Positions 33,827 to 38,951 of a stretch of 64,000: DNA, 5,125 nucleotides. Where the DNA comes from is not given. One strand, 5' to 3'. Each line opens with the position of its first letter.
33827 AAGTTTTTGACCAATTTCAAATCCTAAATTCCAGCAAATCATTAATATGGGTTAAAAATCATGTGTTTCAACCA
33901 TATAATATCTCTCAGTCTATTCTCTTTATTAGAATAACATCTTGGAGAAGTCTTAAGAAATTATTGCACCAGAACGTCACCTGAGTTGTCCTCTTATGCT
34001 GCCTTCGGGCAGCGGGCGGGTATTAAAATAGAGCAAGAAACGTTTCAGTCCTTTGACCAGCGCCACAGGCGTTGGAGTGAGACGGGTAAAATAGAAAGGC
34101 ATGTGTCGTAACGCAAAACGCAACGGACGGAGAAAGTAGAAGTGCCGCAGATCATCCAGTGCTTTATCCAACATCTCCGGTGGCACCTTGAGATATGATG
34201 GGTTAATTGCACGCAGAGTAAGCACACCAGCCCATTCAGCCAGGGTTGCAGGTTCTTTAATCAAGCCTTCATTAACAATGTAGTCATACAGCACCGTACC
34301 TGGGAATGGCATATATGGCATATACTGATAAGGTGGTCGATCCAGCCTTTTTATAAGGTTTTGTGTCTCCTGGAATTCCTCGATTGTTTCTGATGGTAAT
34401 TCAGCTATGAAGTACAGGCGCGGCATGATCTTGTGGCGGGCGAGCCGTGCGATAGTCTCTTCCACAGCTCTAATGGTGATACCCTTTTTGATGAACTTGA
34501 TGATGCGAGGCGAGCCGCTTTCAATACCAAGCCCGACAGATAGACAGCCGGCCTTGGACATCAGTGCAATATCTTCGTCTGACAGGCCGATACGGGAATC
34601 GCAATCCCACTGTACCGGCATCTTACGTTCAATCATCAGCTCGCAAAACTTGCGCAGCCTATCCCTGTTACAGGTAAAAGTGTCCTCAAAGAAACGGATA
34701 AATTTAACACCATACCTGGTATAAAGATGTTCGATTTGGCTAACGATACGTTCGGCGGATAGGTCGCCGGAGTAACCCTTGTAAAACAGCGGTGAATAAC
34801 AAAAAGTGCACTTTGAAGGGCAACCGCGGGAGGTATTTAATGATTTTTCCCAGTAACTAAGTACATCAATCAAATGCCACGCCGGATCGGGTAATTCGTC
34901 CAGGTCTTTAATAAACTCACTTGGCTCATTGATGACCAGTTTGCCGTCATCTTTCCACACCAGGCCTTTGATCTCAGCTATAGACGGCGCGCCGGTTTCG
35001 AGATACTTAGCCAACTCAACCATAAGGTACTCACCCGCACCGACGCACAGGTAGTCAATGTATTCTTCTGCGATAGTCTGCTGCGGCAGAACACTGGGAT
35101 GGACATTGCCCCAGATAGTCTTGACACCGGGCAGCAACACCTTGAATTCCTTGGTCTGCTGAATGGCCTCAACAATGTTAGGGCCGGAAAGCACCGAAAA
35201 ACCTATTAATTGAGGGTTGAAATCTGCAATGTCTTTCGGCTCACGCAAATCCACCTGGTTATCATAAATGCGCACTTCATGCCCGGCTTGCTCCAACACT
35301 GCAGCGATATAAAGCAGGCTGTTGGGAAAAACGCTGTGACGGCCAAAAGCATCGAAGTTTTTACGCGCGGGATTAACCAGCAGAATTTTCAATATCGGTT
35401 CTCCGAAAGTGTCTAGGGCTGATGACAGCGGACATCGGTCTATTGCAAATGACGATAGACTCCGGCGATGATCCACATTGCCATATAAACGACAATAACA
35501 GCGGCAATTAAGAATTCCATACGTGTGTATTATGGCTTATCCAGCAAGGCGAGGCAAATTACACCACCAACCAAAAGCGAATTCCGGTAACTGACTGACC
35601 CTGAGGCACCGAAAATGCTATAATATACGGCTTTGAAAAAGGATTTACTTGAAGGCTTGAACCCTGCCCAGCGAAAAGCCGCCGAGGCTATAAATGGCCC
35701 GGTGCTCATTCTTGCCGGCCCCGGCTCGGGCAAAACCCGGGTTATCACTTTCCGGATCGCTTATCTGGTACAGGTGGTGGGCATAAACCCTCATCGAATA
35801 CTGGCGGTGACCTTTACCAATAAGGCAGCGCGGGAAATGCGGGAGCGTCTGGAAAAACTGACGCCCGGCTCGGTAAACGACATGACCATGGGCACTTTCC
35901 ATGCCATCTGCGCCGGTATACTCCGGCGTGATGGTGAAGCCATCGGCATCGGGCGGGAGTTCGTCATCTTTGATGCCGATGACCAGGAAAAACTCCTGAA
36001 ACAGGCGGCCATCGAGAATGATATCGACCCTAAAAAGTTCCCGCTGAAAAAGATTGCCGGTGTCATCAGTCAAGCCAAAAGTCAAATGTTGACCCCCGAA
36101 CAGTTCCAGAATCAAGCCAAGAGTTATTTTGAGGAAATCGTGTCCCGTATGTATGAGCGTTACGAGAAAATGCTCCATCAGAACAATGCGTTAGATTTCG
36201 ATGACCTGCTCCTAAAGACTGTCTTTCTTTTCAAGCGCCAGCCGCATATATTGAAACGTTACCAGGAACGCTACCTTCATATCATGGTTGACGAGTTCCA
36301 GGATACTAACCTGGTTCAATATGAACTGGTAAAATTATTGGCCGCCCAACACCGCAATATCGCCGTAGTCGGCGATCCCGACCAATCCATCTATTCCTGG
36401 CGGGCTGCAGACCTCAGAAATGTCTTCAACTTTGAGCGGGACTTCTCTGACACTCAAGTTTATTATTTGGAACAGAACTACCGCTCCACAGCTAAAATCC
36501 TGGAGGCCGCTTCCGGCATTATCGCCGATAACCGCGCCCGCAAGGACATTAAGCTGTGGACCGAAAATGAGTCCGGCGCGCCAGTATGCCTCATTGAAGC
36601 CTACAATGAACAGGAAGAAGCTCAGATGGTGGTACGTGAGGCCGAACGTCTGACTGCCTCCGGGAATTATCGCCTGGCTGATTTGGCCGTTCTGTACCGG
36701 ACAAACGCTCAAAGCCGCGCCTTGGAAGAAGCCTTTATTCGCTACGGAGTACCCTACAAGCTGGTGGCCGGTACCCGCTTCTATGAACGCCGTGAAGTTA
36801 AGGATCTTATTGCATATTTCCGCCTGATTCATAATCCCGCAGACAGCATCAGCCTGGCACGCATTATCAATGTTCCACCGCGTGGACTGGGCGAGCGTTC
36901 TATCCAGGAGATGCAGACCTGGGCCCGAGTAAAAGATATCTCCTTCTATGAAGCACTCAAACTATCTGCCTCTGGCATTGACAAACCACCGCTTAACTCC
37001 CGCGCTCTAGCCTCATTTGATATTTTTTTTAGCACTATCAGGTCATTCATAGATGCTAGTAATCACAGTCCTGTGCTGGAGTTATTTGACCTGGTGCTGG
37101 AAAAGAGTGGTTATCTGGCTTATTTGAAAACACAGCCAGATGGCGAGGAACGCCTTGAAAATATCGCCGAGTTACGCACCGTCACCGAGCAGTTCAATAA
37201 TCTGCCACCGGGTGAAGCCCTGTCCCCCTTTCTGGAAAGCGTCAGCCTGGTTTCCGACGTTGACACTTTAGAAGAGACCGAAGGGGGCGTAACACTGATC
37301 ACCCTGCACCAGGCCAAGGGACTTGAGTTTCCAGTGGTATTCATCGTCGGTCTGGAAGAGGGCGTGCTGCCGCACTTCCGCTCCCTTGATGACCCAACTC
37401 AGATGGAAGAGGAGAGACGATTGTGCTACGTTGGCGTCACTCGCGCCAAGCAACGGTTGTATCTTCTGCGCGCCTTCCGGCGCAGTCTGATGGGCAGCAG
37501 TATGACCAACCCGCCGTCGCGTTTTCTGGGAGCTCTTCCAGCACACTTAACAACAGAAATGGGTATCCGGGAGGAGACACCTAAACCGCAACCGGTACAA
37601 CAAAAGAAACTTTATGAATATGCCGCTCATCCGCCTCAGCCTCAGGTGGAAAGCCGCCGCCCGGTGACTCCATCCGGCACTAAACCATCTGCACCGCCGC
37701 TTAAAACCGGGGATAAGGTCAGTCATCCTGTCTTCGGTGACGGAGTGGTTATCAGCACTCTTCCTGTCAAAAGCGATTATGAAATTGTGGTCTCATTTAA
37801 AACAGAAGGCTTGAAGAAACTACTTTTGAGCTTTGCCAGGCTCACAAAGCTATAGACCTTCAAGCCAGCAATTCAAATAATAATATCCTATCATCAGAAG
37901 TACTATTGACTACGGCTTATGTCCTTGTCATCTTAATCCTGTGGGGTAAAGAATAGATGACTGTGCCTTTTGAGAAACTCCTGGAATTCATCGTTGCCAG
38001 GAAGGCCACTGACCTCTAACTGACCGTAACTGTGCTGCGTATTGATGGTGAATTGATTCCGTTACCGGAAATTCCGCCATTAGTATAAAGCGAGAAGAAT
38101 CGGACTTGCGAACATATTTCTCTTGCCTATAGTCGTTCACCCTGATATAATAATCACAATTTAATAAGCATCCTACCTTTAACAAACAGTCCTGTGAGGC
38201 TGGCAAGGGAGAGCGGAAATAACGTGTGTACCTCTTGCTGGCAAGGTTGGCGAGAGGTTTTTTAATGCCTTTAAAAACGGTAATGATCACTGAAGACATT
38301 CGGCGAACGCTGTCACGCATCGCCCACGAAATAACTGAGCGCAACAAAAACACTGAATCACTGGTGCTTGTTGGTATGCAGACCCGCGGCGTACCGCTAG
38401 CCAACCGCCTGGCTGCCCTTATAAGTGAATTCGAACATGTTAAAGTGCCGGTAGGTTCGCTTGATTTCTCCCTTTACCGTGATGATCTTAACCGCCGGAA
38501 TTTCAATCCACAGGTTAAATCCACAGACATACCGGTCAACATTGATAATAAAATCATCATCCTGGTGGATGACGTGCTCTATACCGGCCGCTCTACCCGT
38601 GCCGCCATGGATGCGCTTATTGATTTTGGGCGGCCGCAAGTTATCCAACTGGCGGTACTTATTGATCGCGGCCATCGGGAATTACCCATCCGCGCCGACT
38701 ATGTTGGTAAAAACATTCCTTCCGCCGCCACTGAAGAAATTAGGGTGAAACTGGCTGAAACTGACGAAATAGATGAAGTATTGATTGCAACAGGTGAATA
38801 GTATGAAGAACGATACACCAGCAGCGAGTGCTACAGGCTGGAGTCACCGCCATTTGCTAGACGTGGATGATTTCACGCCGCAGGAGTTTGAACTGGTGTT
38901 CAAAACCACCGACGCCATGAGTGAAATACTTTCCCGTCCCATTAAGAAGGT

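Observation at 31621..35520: Two tandem paralogous B12-binding radical SAM enzymes are translationally coupled to CbiZ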

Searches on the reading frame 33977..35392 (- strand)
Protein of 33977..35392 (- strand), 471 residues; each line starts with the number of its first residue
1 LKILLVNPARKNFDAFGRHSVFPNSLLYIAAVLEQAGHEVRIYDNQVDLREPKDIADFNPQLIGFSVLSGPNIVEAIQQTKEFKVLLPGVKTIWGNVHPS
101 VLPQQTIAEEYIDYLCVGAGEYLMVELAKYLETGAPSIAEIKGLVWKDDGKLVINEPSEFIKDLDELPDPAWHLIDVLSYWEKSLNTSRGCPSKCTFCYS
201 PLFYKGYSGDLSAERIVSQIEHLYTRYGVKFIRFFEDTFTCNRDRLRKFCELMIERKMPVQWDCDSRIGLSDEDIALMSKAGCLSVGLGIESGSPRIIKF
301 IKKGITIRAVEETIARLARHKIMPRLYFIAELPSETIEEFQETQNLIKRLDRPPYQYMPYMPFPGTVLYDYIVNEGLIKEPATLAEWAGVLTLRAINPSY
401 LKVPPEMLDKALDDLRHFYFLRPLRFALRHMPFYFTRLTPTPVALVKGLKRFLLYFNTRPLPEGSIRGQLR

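Call 3: search_protein_families(library=pfam, proteins=[window:33977-35392:-], max_evalue=0.01)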
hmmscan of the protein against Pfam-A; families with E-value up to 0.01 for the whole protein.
window:33977-35392:- (471 aa): 2 families
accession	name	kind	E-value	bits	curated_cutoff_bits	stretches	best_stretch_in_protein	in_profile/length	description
PF04055.27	Radical_SAM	-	2.1e-24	87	29.5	1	186-346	2-165/166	Radical SAM superfamily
PF02310.24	B12-binding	-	7.9e-18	64.9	32.1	1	22-127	13-120/121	B12 binding domain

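Call 4: search_protein_families(library=ncbifam, proteins=[window:33977-35392:-], max_evalue=0.01)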
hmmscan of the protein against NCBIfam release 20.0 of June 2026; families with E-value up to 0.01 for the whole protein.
window:33977-35392:- (471 aa): 27 families (the best 25 are shown)
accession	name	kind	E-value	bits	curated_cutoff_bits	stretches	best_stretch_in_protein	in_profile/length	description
TIGR02026.1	BchE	equivalog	1.4e-46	159.4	481.35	1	2-380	1-395/497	magnesium-protoporphyrin IX monomethyl ester anaerobic oxidative cyclase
NF050148.1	rSAM_ApyD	equivalog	4.5e-42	144.3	750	1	5-370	9-391/645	RiPP biosynthesis radical SAM protein ApyD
TIGR03471.1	HpnJ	equivalog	7.9e-41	140.4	577.6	1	68-423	76-436/472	hopanoid biosynthesis associated radical SAM protein HpnJ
TIGR04479.1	bcpD_PhpK_rSAM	subfamily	1.8e-31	109.1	600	1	114-351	174-410/504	PhpK family radical SAM P-methyltransferase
NF038361.1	rSAM_Sden_1168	equivalog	3.8e-30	105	575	1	55-384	136-485/560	Sden_1168 family B12-binding radical SAM P-methyltransferase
TIGR04072.2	rSAM_ladder_B12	equivalog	5.8e-30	104.3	360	1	20-385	15-385/443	lipid biosynthesis B12-binding/radical SAM protein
TIGR04013.1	B12_SAM_MJ_1487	hypoth_equivalog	1.7e-25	89.6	251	2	24-235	11-203/382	TIGR04013 family B12-binding domain/radical SAM domain-containing protein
TIGR03975.1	rSAM_ocin_1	subfamily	2.9e-24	85.5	281.85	1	53-350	122-430/606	RiPP maturation radical SAM C-methyltransferase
TIGR04385.1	B12_rSAM_cofa1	equivalog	6.8e-24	84.9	450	1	14-350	11-364/438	B12 lower ligand biosynthesis radical SAM protein BzaD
NF033070.1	rSAM_AprD4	equivalog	5.6e-22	78.3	500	1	22-379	41-397/456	AprD4 family radical SAM diol-dehydratase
TIGR04014.1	B12_SAM_MJ_0865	equivalog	4.8e-21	75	360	1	27-375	15-361/434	methyl-coenzyme M reductase glutamine C-methyltransferase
TIGR04295.1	B12_rSAM_oligo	hypoth_equivalog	5.3e-19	68.2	400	1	16-369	17-381/422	TIGR04295 family B12-binding domain-containing radical SAM protein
TIGR04367.1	HpnR_B12_rSAM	equivalog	2.9e-17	62.4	650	1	1-223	1-227/490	hopanoid C-3 methylase HpnR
NF033712.0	B12_rSAM_KedN5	subfamily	2.3e-15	55.9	700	1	56-201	59-214/624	KedN5 family methylcobalamin-dependent radical SAM C-methyltransferase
NF040542.1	rSAM_RCCLKC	equivalog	1.9e-12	47.1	450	1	23-349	13-349/423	arsinothricin biosynthesis radical SAM protein ArsL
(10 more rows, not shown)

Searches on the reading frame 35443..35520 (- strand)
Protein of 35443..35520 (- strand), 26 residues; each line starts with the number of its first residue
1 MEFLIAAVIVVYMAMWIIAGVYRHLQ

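Call 85: search_protein_families(library=pfam, proteins=[window:35443-35520:-], max_evalue=0.01)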
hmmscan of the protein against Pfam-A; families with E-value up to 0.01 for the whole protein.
seq(26 aa): 0 families

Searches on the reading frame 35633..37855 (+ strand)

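Call 15: search_protein_families(library=pfam, proteins=[window:35633-37855:+], max_evalue=0.001)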
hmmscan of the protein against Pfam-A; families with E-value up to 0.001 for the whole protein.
window:35633-37855:+ (740 aa): 8 families
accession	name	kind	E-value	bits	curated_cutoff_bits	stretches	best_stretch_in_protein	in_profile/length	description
PF00580.27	UvrD-helicase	-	1.8e-93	313.6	23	1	9-271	1-270/271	UvrD/REP helicase N-terminal domain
PF13361.12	UvrD_C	-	4.4e-75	253.7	25.6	1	277-611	1-345/350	UvrD-like helicase C-terminal domain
PF13245.12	AAA_19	-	3.8e-25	89.1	25.1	1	13-255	1-132/134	AAA domain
PF13538.12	UvrD_C_2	-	8e-12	45.3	27.4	1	553-612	2-52/52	UvrD-like helicase C-terminal domain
PF21196.3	PcrA_UvrD_tudor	-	3.3e-09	36.9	23.9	1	693-739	2-48/48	PcrA/UvrD tudor domain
PF01443.25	Viral_helicase1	-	9e-07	29.4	21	0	551-612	175-227/228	Viral superfamily 1 RNA helicase core domain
PF13604.12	AAA_30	-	3.2e-06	27.4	27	0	9-74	2-67/191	AAA domain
PF13086.12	AAA_11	-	0.00033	20.9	27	1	10-77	3-75/257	AAA domain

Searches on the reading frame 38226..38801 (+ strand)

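Call 70: search_protein_families(library=pfam, proteins=[window:38226-38801:+], max_evalue=0.001)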
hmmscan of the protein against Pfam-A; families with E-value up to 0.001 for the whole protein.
window:38226-38801:+ (191 aa): 2 families
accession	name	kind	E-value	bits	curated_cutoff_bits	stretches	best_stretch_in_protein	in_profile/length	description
PF00156.33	Pribosyltran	-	1.7e-19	70.1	26.3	1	28-174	14-153/158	Phosphoribosyl transferase domain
PF14681.12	UPRTase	-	1.7e-05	24.8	27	1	37-145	59-158/206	Uracil phosphoribosyltransferase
